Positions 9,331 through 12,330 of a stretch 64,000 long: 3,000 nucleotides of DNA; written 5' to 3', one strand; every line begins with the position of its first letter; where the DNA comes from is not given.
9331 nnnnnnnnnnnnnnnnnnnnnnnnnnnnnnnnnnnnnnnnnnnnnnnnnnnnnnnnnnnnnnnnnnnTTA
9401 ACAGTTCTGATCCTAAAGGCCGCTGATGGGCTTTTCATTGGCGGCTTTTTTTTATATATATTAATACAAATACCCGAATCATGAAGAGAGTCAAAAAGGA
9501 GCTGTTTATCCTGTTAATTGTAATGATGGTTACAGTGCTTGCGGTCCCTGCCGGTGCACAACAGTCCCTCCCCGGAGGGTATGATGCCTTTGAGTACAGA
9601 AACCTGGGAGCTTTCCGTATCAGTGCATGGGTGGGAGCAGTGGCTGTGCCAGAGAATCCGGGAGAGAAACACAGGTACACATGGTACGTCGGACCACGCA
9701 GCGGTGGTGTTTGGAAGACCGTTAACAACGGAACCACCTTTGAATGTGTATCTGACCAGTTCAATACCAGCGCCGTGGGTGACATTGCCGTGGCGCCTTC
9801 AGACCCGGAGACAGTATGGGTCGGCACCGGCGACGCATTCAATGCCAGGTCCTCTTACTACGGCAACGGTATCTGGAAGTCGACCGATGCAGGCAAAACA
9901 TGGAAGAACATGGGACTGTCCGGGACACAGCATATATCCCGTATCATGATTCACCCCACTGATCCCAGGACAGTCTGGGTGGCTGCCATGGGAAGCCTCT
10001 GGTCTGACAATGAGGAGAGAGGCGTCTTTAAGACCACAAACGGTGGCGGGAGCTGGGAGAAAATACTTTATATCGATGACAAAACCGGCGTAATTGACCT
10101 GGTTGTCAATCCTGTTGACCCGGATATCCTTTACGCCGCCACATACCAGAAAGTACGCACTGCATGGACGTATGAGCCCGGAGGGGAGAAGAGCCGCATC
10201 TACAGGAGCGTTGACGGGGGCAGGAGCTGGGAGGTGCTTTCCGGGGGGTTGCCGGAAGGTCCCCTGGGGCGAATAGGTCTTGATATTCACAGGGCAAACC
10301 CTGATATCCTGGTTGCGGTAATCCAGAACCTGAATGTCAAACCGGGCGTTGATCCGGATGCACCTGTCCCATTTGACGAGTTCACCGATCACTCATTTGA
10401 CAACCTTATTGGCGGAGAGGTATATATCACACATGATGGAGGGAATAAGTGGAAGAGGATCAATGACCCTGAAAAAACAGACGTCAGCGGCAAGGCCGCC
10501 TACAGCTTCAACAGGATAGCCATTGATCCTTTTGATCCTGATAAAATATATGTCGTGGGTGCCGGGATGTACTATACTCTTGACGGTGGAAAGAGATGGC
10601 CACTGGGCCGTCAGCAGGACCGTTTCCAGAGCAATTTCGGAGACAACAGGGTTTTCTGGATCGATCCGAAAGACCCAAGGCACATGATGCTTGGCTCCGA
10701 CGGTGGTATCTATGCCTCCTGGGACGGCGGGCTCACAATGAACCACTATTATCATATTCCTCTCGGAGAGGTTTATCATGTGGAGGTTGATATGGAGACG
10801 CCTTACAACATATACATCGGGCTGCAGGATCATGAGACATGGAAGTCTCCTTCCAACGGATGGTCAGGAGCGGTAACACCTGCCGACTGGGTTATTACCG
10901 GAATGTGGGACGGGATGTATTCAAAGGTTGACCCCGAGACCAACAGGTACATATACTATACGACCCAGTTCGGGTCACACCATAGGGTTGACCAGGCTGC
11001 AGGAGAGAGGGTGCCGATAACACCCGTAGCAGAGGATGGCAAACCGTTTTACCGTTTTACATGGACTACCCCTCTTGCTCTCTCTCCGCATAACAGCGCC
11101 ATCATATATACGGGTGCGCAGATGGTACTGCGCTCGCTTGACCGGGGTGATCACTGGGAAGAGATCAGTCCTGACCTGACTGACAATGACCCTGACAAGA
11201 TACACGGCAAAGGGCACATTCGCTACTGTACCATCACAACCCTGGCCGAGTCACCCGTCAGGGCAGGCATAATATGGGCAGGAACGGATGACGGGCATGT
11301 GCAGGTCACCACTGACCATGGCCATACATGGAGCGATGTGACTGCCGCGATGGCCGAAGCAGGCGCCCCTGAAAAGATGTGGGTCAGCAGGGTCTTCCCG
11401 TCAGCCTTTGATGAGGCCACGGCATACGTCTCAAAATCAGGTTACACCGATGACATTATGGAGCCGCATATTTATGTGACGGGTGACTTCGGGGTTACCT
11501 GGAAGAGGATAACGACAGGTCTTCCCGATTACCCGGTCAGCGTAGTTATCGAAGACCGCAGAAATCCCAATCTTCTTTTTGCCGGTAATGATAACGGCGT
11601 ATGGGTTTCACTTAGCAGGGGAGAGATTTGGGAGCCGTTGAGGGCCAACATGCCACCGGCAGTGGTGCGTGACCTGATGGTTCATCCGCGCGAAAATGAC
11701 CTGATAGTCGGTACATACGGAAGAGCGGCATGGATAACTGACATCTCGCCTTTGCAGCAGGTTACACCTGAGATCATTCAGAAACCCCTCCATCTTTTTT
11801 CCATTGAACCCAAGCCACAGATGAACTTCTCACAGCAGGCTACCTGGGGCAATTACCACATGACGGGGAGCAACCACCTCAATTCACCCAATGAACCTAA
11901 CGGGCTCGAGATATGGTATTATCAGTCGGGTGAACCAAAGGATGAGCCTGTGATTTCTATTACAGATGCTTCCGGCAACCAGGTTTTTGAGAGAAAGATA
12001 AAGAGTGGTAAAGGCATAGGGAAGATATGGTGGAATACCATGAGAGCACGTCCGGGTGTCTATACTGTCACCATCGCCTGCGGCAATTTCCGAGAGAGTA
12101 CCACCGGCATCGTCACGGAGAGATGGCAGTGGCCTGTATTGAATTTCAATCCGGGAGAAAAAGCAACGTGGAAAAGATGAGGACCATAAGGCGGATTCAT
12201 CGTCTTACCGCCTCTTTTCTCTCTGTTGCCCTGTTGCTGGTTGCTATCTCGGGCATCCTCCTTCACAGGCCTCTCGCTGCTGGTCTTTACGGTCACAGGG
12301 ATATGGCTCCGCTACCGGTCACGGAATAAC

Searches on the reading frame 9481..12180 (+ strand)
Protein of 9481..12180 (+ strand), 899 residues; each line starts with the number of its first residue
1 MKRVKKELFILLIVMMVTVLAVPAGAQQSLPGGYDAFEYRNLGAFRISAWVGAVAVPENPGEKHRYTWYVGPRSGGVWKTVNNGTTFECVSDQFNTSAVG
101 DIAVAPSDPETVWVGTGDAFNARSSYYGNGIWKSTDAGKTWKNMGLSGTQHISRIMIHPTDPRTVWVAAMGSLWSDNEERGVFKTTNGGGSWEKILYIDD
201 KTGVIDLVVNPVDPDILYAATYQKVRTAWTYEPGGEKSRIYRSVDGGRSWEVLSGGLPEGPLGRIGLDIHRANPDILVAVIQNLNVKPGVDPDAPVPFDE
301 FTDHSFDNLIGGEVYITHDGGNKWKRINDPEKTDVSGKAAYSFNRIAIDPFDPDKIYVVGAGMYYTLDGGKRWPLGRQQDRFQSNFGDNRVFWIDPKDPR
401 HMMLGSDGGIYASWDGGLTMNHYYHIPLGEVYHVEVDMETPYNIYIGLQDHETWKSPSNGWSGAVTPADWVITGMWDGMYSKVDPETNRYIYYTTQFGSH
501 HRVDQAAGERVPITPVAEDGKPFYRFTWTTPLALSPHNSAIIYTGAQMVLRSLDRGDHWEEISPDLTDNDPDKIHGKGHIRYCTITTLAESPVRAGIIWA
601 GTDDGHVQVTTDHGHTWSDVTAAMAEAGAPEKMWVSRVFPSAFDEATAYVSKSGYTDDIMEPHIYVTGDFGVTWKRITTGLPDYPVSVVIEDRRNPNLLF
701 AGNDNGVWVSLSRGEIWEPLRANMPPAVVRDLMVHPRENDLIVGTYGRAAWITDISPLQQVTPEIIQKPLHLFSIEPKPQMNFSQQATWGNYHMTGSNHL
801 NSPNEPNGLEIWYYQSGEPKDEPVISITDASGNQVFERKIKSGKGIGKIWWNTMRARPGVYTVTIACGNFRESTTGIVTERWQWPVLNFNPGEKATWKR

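Call 30: search_protein_families(library=pfam, proteins=[window:9481-12180:+], max_evalue=0.001)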
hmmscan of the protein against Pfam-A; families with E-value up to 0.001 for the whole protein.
window:9481-12180:+ (899 aa): 3 families
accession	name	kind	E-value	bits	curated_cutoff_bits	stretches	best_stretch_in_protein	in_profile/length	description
PF15902.12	Sortilin-Vps10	-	4.4e-33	115.2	33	4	131-253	3-112/446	Sortilin, neurotensin receptor 3,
PF02012.26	BNR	-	5.9e-08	32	27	0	608-618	1-11/12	BNR/Asp-box repeat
PF15899.11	BNR_6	-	0.00048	20.4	27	0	131-142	1-12/14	BNR-Asp box repeat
